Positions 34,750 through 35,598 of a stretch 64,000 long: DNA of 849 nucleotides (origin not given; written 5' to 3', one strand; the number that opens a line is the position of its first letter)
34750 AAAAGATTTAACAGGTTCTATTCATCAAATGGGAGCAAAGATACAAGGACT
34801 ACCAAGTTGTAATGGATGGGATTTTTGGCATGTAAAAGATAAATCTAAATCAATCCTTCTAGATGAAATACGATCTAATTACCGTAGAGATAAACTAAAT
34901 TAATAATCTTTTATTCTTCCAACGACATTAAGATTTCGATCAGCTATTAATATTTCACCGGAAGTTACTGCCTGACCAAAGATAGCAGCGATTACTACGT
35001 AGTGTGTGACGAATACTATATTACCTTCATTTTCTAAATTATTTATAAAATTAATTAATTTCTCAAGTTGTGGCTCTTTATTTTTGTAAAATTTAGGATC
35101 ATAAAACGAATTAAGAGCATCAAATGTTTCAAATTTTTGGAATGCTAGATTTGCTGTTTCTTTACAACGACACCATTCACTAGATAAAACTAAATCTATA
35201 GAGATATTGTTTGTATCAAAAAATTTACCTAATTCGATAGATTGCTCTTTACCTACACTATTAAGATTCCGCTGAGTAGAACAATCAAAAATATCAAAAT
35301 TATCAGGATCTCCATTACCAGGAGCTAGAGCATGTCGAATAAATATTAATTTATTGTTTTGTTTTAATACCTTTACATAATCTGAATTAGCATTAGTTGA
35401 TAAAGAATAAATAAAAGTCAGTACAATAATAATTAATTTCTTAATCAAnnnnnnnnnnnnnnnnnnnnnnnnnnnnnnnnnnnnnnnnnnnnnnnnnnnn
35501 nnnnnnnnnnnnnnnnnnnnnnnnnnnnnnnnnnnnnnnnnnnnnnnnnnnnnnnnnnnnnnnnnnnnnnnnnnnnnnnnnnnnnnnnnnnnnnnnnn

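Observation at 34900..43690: Tightly coupled four-gene operon: tpsA - tpsB - orphan type-I binding protein - secreted histidine phosphatase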

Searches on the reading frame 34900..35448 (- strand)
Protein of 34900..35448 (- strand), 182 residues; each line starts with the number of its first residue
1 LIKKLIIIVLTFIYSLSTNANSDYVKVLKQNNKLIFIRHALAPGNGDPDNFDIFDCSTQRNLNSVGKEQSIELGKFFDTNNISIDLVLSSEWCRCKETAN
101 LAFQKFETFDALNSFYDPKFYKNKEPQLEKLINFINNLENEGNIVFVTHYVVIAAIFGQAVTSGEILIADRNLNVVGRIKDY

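Call 3: search_protein_families(library=pfam, proteins=[window:34900-35448:-], max_evalue=0.01)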
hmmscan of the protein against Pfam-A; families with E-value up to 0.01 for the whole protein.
window:34900-35448:- (182 aa): 1 family
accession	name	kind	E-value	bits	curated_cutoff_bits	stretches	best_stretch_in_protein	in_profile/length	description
PF00300.27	His_Phos_1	-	3.2e-07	30.7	21.7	1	34-104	1-65/194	Histidine phosphatase superfamily (branch 1)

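Call 4: search_protein_families(library=ncbifam, proteins=[window:34900-35448:-], max_evalue=0.01)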
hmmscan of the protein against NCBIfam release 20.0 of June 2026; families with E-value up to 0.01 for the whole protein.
window:34900-35448:- (182 aa): 8 families
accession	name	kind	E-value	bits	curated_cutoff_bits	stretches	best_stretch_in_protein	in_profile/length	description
NF004841.0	PRK06193.1-1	equivalog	2.6e-21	76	178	1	21-157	54-195/232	hypothetical protein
NF004842.0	PRK06193.1-3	subfamily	4.5e-18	65.5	325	1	5-161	12-173/209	hypothetical protein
TIGR00249.1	sixA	equivalog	4e-05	23.5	74.5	1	58-107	19-68/154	phosphohistidine phosphatase SixA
TIGR03162.1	ribazole_cobC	equivalog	0.00019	20.9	162.9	0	35-103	2-63/176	alpha-ribazole phosphatase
NF010715.0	PRK14117.1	equivalog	0.00092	18.7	421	1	33-105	3-71/230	phosphoglycerate mutase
NF038349.1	dPGM_arch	equivalog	0.0014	18.6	225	0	127-165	117-153/194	2,3-diphosphoglycerate-dependent phosphoglycerate mutase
NF005567.0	PRK07238.1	equivalog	0.0056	16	326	0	52-105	194-246/378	bifunctional RNase H/acid phosphatase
NF011580.0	PRK15004.1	equivalog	0.0089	16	250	0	34-105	3-68/203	adenosylcobalamin/alpha-ribazole phosphatase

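Call 15: find_homologous_proteins(query=window:34900-35448:-, max_evalue=0.00001)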
Query window:34900-35448:- (182 aa): 7937 proteins with E <= 0.00001 among 8000 candidates; the best 120 are listed.
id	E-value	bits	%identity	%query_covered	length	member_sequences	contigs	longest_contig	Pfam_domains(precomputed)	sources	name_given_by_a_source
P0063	8.9e-112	389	97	100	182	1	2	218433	PF00300.28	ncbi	-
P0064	1.1e-111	388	98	100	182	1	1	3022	PF00300.28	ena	-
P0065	1.9e-111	388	97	100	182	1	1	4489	PF00300.28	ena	-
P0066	2.2e-110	384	97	100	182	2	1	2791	PF00300.28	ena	-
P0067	9.6e-109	379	95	100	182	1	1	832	PF00300.28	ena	-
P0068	1.9e-108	378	95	100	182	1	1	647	PF00300.28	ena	-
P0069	3.4e-108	377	95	100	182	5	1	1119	PF00300.28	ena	-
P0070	9.6e-108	375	94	100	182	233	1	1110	-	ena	-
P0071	2.0e-106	371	93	100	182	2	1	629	PF00300.28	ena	-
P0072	1.6e-105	368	92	99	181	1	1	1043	PF00300.28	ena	-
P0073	3.0e-105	367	92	100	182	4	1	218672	PF00300.28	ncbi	-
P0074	1.6e-104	365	89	100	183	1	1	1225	PF00300.28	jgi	jgi:broad specificity phosphatase PhoE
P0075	1.0e-102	359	88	100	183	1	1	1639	PF00300.28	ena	-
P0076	1.3e-102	359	88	100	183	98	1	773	PF00300.28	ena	-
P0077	1.8e-101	355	88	100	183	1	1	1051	PF00300.28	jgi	-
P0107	2.6e-80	286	70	98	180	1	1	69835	PF00300.28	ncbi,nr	ncbi:histidine phosphatase family protein [Pelagibacteraceae bacterium]|nr:histidine phosphatase fam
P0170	2.2e-60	221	59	88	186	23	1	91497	-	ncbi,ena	-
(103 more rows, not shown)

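Call 17: find_encoding_contigs(protein=P0107, flank=8000, max_places=2)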
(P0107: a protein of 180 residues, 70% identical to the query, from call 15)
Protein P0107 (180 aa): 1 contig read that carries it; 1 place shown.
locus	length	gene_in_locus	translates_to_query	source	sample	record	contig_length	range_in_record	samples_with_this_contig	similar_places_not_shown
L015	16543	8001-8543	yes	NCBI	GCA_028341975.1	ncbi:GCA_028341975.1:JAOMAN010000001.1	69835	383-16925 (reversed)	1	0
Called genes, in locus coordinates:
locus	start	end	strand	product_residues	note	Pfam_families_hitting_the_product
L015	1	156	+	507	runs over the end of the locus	PF13230:GATase_4 (faint), PF13522:GATase_6, PF13537:GATase_7, PF00156:Pribosyltran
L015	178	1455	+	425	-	PF02844:GARS_N, PF01071:GARS_A, PF02655:ATP-grasp_3 (weak), PF02786:CPSase_L_D2, PF02222:ATP-grasp (weak), PF02843:GARS_C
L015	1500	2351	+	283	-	PF01259:SAICAR_synt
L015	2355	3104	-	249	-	PF02222:ATP-grasp, PF17769:PurK_C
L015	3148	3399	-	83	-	PF22660:RS_preATP-grasp-like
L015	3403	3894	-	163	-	PF00731:AIRC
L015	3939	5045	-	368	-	PF00478:IMPDH, PF03060:NMO, PF01070:FMN_dh, PF00977:His_biosynth (faint)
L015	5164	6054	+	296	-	-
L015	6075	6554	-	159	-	-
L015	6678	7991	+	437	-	PF01943:Polysacc_synt (faint), PF01554:MatE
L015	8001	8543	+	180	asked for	PF00300:His_Phos_1 (faint)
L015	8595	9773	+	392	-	PF00890:FAD_binding_2, PF01266:DAO, PF03486:HI0933_like, PF07992:Pyr_redox_2, PF12831:FAD_oxidored, PF13450:NAD_binding_8 (weak), PF13738:Pyr_redox_3, PF22780:HI0933_like_1st, +1 more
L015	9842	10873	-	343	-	PF01170:UPF0020 (faint), PF01555:N6_N4_Mtase, PF03602:Cons_hypoth95 (faint), PF13847:Methyltransf_31 (faint), PF18755:RAMA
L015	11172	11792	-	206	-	PF01351:RNase_HII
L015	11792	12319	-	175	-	PF00994:MoCF_biosynth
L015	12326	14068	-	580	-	PF01464:SLT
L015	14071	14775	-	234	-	PF03167:UDG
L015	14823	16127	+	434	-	PF07719:TPR_2 (faint), PF12895:ANAPC3 (faint), PF23558:TPR_P4H (faint), PF23914:TPR_CcmH_CycH (faint), PF13428:TPR_14 (faint), PF13374:TPR_10 (faint), PF13431:TPR_17 (faint), PF14559:TPR_19 (weak), +7 more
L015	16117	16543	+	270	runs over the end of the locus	PF00288:GHMP_kinases_N (faint), PF08544:GHMP_kinases_C (weak)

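Call 18: find_encoding_contigs(protein=P0170, flank=8000, max_places=2)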
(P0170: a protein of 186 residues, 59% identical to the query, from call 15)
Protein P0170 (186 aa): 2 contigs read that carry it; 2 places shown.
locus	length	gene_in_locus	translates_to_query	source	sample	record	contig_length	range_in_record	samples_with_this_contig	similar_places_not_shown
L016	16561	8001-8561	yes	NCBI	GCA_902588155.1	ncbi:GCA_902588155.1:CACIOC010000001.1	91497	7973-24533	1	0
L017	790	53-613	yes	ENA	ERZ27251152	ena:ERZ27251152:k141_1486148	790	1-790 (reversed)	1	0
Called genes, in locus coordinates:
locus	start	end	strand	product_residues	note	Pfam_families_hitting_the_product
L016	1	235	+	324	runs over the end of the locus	PF00903:Glyoxalase (weak), PF22632:BphC_D1, PF00903:Glyoxalase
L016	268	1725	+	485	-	PF01494:FAD_binding_3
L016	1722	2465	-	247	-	PF05853:BKACE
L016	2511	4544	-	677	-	PF00596:Aldolase_II, PF00106:adh_short, PF01370:Epimerase (faint), PF13561:adh_short_C2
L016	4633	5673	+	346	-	PF02675:AdoMet_dc, PF03602:Cons_hypoth95 (faint), PF17284:Spermine_synt_N (weak), PF01564:Spermine_synth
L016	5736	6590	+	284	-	PF00497:SBP_bac_3, PF10613:Lig_chan-Glu_bd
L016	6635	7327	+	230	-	PF00528:BPD_transp_1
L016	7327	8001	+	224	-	PF00528:BPD_transp_1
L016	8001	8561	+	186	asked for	-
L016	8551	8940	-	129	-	PF19662:DUF6165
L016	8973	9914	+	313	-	PF01075:Glyco_transf_9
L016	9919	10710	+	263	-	PF05050:Methyltransf_21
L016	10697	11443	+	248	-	PF01925:TauE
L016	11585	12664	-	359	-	PF05145:AbrB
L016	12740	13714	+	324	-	PF03401:TctC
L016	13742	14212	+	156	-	PF07331:TctB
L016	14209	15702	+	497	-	PF01970:TctA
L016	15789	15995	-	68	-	-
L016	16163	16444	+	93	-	-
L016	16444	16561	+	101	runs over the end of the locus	-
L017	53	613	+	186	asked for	-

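Call 19: find_encoding_contigs(protein=P0073, flank=10000, max_places=2)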
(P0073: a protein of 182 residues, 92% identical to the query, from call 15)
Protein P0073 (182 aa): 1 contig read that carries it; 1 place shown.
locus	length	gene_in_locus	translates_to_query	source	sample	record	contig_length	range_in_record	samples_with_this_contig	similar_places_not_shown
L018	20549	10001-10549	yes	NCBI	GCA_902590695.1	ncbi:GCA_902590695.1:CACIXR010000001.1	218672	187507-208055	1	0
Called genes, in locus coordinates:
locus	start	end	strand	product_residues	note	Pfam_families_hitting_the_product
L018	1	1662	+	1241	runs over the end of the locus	PF05860:TPS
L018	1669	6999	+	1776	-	PF05860:TPS, PF14312:FG-GAP_2 (faint), PF18657:YDG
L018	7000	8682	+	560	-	PF08479:POTRA_2 (faint), PF03865:ShlB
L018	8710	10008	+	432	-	PF13458:Peripla_BP_6, PF01094:ANF_receptor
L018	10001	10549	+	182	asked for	PF00300:His_Phos_1 (faint)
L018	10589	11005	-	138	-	-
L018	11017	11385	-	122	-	PF00581:Rhodanese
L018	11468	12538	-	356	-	PF01170:UPF0020 (faint), PF03602:Cons_hypoth95 (faint), PF13847:Methyltransf_31 (faint), PF01555:N6_N4_Mtase, PF18755:RAMA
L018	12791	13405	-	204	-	PF01351:RNase_HII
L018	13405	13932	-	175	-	PF00994:MoCF_biosynth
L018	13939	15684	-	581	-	PF01464:SLT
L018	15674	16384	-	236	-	PF03167:UDG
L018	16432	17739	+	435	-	PF12895:ANAPC3 (faint), PF23558:TPR_P4H (faint), PF23914:TPR_CcmH_CycH (faint), PF07719:TPR_2 (faint), PF13428:TPR_14 (faint), PF14559:TPR_19 (faint), PF00515:TPR_1 (weak), PF13424:TPR_12 (weak), +7 more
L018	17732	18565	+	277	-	PF00288:GHMP_kinases_N (faint), PF08544:GHMP_kinases_C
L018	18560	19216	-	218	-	PF03737:RraA-like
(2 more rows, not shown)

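Call 62: search_solved_structures(query=window:34900-35448:-, max_evalue=0.01, show_alignments=1)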
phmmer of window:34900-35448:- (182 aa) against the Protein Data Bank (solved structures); distinct sequences matched with E-value up to 0.01: 0.

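Call 66: search_protein_families(library=padloc, proteins=[window:34900-35448:-], max_evalue=0.001)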
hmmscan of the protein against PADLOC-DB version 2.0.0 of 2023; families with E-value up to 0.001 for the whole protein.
window:34900-35448:- (182 aa): 0 families
